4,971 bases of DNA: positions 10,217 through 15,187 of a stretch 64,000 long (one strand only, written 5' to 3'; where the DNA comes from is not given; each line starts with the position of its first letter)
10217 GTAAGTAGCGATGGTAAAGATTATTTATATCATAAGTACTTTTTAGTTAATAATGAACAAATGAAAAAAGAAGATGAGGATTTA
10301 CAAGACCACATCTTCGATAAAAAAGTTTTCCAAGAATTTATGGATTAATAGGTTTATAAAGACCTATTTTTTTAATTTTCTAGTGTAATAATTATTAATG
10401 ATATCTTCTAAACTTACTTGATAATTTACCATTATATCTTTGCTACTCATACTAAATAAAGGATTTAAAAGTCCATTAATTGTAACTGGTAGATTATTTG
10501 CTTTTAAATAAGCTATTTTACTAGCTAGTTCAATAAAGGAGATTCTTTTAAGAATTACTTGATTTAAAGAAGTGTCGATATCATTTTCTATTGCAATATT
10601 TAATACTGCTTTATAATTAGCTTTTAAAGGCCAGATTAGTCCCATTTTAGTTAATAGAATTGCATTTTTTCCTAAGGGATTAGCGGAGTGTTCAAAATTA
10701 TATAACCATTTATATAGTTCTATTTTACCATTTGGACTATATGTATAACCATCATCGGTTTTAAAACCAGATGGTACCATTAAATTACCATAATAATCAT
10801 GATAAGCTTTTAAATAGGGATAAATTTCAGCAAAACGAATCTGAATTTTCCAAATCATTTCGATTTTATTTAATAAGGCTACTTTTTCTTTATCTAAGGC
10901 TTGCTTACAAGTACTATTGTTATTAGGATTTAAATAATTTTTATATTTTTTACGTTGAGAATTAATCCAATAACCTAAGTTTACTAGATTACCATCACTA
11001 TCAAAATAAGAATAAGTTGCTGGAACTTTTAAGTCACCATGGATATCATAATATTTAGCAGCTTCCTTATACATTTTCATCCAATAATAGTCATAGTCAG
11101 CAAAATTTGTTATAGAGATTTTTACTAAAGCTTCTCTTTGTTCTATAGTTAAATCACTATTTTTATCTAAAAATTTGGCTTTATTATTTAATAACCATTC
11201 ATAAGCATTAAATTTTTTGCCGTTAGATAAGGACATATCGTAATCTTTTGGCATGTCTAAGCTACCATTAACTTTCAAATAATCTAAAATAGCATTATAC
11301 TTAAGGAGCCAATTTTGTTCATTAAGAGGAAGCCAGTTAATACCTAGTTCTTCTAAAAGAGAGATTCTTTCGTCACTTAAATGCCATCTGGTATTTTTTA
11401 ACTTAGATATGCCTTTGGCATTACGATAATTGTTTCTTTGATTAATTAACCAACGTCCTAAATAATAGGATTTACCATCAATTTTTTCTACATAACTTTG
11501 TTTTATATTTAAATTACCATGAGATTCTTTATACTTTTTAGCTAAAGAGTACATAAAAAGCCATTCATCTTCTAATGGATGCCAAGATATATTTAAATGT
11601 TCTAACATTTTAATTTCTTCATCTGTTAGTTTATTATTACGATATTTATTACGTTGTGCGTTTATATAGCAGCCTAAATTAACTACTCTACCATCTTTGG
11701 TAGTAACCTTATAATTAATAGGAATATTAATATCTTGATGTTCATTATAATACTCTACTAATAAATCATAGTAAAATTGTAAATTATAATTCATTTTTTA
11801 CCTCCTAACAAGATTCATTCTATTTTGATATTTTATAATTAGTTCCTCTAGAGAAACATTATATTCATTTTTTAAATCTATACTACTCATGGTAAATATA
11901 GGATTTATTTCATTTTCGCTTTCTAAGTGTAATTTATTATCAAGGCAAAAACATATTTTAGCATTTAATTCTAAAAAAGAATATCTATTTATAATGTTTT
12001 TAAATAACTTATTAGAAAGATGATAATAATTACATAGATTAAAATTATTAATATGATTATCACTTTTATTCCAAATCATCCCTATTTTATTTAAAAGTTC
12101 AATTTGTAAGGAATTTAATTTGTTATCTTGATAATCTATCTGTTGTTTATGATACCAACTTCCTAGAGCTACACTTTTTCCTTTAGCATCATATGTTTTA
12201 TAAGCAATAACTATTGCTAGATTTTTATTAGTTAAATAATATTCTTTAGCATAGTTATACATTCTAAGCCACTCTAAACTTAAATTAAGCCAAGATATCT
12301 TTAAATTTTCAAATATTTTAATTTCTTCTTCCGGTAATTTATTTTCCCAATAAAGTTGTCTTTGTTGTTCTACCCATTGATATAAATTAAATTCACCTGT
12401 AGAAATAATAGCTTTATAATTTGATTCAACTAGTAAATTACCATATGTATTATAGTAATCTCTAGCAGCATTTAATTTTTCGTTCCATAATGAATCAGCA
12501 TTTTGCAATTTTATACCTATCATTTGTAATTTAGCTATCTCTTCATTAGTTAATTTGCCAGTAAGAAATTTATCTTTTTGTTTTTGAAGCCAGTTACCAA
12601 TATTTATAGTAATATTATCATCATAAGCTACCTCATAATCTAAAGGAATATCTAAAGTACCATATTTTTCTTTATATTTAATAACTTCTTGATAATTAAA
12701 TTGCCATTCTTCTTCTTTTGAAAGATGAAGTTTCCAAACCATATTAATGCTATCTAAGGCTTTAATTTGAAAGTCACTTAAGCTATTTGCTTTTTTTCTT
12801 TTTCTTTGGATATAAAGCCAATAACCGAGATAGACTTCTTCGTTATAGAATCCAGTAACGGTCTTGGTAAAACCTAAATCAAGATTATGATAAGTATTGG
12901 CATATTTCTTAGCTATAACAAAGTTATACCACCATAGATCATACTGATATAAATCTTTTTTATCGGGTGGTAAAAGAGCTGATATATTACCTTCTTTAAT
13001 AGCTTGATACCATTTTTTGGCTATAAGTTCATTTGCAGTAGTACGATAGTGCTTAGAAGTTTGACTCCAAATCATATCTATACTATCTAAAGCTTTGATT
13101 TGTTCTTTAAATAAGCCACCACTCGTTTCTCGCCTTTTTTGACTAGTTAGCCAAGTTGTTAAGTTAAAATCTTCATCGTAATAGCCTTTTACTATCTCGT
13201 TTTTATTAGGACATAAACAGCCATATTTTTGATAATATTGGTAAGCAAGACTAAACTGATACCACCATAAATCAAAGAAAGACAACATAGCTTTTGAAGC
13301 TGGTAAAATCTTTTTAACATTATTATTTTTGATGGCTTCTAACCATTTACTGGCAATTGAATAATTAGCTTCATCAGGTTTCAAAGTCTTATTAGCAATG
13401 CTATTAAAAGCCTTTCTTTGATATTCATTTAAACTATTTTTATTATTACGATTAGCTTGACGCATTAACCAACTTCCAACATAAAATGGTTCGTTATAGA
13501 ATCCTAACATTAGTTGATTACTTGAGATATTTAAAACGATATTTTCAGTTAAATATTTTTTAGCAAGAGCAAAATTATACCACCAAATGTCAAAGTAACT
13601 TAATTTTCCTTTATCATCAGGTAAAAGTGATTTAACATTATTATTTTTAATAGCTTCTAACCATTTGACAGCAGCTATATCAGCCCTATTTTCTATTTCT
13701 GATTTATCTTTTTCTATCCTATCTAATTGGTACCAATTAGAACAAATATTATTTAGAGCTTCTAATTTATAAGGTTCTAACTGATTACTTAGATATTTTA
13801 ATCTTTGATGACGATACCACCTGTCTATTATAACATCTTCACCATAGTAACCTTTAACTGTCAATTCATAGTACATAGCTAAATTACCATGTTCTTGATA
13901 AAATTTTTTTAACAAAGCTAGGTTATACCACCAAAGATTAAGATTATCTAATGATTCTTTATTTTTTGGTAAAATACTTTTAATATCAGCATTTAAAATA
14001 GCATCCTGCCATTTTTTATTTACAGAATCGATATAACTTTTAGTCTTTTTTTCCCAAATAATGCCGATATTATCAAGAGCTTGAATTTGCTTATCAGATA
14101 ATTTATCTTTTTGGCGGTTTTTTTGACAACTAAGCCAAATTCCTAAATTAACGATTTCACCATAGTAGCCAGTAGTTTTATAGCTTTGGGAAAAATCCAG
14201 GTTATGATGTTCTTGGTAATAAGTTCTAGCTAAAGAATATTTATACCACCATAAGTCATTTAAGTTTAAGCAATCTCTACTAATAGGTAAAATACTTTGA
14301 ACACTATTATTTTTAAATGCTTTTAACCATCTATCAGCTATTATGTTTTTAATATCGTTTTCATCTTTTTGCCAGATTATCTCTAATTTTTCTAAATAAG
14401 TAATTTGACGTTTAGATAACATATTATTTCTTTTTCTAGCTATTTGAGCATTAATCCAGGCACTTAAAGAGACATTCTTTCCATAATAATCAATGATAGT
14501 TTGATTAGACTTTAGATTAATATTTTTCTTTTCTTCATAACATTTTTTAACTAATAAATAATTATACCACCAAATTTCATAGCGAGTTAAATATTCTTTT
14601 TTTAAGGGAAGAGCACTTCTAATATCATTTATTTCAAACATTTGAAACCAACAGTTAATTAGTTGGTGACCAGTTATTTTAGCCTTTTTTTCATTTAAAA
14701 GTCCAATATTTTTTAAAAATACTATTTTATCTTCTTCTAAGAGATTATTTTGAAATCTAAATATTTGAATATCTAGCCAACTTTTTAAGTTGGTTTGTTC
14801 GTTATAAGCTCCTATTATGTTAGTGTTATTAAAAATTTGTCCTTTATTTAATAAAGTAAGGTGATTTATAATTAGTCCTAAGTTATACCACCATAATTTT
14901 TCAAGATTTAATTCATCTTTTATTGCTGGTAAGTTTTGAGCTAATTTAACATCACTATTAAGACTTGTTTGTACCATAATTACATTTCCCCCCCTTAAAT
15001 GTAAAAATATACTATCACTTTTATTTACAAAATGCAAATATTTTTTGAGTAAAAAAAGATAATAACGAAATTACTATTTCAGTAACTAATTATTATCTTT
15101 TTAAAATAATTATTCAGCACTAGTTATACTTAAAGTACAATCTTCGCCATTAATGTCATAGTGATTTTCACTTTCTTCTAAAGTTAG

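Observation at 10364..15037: Tandem pair of proteins built almost entirely from helicase-associated (HA) domain repeats, sharing a distinct C-terminal module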

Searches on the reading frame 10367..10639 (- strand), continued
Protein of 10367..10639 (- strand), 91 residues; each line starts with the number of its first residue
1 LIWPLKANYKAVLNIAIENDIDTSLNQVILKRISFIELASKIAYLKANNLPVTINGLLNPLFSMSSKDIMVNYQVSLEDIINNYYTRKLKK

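Call 104: find_related_loci(query=A4, collection=viral_contigs, flank=6000)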
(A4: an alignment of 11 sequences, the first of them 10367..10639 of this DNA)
Query A4 (91 aa) in viral_contigs; peptide patterns used: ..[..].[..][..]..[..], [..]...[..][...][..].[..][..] (x = any residue, [..] = any of these).
279 stretches matched a pattern, but none encodes a relative of the query by tblastn (E <= 1e-3).

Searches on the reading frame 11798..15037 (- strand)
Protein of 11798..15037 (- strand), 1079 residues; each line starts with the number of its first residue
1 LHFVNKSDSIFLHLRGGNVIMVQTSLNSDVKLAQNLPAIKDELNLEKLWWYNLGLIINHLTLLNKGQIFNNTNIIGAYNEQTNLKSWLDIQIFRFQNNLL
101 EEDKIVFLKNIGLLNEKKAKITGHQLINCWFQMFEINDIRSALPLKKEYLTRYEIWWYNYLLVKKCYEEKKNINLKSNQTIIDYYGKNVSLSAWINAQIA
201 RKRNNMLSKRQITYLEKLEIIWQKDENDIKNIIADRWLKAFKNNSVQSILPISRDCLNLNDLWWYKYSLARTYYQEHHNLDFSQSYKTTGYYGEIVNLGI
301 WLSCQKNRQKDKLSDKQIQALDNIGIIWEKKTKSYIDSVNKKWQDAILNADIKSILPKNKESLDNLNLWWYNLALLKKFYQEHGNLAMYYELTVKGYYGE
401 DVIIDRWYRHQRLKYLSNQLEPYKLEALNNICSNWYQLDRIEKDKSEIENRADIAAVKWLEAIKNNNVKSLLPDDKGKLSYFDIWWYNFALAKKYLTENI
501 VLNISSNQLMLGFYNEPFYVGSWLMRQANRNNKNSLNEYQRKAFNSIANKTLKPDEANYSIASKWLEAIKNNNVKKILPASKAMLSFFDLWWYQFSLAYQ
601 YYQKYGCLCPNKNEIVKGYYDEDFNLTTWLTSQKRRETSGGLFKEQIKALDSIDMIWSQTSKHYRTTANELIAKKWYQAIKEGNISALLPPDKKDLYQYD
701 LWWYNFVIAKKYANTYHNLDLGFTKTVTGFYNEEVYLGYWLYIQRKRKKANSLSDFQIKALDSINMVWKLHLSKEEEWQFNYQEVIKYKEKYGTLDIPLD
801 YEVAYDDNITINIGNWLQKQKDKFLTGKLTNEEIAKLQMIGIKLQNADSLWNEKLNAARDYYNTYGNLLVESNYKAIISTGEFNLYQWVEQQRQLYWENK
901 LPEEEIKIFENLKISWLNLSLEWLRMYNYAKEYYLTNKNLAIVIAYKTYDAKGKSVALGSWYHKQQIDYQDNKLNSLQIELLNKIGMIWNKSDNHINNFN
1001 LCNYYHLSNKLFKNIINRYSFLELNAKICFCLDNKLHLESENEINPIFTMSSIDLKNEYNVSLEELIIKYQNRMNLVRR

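Call 3: search_protein_families(library=pfam, proteins=[window:11798-15037:-], max_evalue=1)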
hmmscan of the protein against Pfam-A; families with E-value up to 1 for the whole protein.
window:11798-15037:- (1079 aa): 4 families
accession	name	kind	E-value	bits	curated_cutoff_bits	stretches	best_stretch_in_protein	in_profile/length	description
PF03457.19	HA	-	4.6e-78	257.9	28.4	9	775-841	2-63/64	Helicase associated domain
PF23351.1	BBS2_CtH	-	0.095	12.8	27.2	1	461-472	12-23/27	BBS2 C-terminal helix bundle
PF23247.1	LRR_RPS2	-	0.32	11.4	27.9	1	971-1001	94-125/160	Plant disease resistance protein RPS2-like, leucine-rich repeats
PF24987.1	HEAT_EF3_N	-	0.55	10.6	32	0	414-473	53-106/169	EF3 N-terminal HEAT repeat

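Call 4: search_protein_families(library=ncbifam, proteins=[window:11798-15037:-], max_evalue=1)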
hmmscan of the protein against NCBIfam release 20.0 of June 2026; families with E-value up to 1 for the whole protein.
window:11798-15037:- (1079 aa): 0 families

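Call 37: find_homologous_proteins(query=window:11798-14977:-, max_evalue=0.00001)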
Query window:11798-14977:- (1059 aa): 18 proteins with E <= 0.00001 among 8000 candidates.
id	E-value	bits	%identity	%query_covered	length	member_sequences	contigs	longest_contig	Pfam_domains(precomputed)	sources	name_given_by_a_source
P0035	0.0e+0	2343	98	100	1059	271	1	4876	PF03457.20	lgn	-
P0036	5.0e-237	808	40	99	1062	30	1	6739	PF03457.20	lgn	-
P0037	1.1e-233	797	40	99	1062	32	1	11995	PF03457.20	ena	-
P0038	3.7e-168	580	45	60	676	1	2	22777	PF03457.20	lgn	-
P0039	1.1e-164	568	45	59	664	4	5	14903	PF03457.20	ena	-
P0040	5.6e-164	566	45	59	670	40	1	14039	PF03457.20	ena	-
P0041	9.8e-164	565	45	59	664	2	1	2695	PF03457.20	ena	-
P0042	1.2e-67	247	25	77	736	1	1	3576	PF08847.17,PF03457.20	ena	-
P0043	1.1e-62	231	27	66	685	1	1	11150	PF03457.20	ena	-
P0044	2.5e-62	229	26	79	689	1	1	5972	PF03457.20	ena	-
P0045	4.8e-61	225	25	77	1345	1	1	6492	PF00270.36,PF03457.20,PF04851.22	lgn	-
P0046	8.0e-47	178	29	46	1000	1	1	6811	PF03457.20,PF04851.22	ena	-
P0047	5.8e-37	145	25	41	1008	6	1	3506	PF00270.36,PF00271.38,PF03457.20,PF04851.22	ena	-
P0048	1.0e-30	125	29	37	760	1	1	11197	PF00270.36,PF00271.38,PF03457.20,PF04851.22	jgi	-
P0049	6.7e-23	99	26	27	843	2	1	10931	PF00271.38,PF03457.20,PF04851.22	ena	-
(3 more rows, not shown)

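Call 63: find_encoding_contigs(protein=P0045, flank=8000, max_places=2)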
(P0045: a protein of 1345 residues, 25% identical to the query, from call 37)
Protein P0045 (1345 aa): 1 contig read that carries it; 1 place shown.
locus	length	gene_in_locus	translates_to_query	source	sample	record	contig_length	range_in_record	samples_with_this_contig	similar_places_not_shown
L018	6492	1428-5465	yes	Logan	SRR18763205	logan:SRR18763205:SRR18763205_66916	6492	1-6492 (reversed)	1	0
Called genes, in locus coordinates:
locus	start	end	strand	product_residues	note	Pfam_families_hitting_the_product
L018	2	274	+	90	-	?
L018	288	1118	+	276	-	PF00763:THF_DHG_CYH, PF02882:THF_DHG_CYH_C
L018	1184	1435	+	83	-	-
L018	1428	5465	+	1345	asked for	PF00270:DEAD (faint), PF04851:ResIII, PF03457:HA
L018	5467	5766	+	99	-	-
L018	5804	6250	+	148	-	PF04011:LemA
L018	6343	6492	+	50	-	?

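Call 64: find_encoding_contigs(protein=P0043, flank=8000, max_places=2)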
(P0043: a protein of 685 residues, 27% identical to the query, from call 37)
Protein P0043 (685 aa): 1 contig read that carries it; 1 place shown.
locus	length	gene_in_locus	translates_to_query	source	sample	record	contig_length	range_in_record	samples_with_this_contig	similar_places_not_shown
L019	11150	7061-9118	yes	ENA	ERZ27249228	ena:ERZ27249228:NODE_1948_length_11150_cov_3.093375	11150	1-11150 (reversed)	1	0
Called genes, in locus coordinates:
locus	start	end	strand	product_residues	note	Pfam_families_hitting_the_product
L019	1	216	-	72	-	?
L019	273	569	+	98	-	-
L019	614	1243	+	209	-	-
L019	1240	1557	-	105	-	PF00367:PTS_EIIB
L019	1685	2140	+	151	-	PF10612:Spore-coat_CotZ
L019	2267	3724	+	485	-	-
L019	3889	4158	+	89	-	PF02583:Trns_repr_metal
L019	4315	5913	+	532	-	-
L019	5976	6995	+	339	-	-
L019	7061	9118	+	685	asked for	PF03457:HA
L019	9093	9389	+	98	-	-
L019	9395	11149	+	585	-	?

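Call 72: search_protein_families(library=phrogs, proteins=[window:11798-14977:-], max_evalue=0.01)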
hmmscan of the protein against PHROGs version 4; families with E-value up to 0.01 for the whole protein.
window:11798-14977:- (1059 aa): 0 families

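Call 73: search_protein_families(library=padloc, proteins=[window:11798-14977:-], max_evalue=0.01)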
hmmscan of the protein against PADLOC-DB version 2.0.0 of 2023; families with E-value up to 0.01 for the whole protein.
window:11798-14977:- (1059 aa): 0 families

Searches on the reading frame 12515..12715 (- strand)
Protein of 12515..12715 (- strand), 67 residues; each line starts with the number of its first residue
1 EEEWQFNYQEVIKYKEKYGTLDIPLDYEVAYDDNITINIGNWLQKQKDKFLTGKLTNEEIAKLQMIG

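Call 35: search_solved_structures(query=A3, max_evalue=10, show_alignments=2)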
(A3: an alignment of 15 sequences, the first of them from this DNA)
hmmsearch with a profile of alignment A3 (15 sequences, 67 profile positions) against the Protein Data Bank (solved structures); distinct sequences matched with E-value up to 10: 4.
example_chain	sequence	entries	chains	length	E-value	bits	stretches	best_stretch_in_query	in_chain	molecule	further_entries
2kta_A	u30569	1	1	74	4.6e-05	26.7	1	38-67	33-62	Putative helicase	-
9gzg_A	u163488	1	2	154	0.001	22.4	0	7-26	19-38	Engineered CTPR protein with glutamic acids for conductivity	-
8bu0_A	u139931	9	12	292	0.038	17.4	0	7-27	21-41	Consensus tetratricopeptide repeat protein | Crystal structure of an 8-repeat consensus TPR superhelix with Zinc. | Monomer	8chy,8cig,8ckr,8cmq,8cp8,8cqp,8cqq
2jmz_A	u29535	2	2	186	0.98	12.9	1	18-54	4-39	Hypothetical protein MJ0781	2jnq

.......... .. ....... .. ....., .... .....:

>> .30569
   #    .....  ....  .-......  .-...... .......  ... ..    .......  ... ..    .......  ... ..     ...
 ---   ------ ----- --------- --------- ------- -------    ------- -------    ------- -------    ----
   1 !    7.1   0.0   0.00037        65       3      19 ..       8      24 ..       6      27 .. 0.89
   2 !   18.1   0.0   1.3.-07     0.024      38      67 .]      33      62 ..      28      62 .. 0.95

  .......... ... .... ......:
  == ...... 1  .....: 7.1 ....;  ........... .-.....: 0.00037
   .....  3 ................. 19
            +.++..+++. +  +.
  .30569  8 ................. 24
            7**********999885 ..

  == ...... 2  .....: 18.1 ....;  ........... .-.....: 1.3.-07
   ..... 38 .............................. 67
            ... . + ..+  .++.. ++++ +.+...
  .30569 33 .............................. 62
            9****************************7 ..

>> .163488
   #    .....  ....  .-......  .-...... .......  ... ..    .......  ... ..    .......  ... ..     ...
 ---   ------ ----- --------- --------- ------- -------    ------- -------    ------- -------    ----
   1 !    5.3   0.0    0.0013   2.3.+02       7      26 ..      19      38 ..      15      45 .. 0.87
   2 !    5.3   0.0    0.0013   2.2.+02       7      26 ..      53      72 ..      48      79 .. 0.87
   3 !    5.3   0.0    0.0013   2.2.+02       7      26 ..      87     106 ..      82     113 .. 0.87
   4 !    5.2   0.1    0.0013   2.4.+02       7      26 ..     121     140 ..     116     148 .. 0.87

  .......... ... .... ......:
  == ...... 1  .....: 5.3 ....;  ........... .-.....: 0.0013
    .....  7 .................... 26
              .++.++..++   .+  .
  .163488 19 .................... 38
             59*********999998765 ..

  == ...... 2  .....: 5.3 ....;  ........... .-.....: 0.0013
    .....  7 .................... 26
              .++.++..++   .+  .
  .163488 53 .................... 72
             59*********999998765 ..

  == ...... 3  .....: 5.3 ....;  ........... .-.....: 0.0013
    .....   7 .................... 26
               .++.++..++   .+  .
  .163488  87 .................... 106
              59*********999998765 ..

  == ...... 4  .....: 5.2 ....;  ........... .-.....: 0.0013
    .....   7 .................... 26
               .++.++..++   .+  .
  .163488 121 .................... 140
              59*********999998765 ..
